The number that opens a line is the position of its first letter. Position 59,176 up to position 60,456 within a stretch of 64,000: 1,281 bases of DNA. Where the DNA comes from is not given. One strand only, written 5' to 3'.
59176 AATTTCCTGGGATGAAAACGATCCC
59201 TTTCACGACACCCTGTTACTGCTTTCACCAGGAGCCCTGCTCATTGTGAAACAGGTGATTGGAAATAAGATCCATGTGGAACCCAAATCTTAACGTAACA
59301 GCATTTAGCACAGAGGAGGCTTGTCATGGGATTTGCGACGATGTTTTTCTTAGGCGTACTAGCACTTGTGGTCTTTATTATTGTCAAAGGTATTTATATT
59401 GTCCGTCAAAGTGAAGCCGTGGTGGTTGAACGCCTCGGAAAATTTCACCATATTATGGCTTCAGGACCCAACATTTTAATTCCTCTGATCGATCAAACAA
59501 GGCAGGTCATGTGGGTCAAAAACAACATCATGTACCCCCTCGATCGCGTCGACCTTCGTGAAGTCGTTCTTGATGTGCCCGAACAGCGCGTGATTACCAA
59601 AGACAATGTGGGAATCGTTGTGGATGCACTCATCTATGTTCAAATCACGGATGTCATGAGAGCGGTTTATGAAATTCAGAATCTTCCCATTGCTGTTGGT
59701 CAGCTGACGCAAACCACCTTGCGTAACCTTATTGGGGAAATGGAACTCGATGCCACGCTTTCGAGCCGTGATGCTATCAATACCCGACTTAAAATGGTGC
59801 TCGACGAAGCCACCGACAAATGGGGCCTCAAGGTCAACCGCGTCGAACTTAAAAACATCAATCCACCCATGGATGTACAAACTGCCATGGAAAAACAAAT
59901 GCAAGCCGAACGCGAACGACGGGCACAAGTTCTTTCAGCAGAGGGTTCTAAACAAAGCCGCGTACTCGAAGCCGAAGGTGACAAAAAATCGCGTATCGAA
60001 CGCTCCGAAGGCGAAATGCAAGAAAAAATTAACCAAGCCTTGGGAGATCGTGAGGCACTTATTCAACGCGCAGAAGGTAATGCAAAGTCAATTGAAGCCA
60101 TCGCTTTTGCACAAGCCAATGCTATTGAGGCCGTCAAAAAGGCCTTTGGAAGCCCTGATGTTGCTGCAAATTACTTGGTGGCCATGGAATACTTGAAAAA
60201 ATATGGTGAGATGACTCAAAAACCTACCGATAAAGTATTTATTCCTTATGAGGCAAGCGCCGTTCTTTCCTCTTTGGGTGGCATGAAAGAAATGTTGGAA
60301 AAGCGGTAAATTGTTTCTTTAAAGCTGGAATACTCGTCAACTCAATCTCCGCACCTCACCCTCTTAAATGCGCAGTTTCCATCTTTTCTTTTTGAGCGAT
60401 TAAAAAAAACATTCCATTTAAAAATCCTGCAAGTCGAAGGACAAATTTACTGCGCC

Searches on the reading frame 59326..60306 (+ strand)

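Call 4: search_protein_families(library=pfam, proteins=[window:59326-60306:+], max_evalue=1)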
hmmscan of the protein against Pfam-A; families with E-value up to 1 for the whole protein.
window:59326-60306:+ (327 aa): 3 families
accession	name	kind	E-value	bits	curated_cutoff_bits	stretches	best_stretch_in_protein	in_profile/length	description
PF01145.31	Band_7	-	2.1e-32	113.1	23.6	1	25-207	2-174/176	SPFH domain / Band 7 family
PF13421.11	Band_7_1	-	0.0052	16.9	24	1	124-193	137-208/211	SPFH domain-Band 7 family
PF16200.10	Band_7_C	-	0.054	14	29.1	1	279-316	14-50/63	C-terminal region of band_7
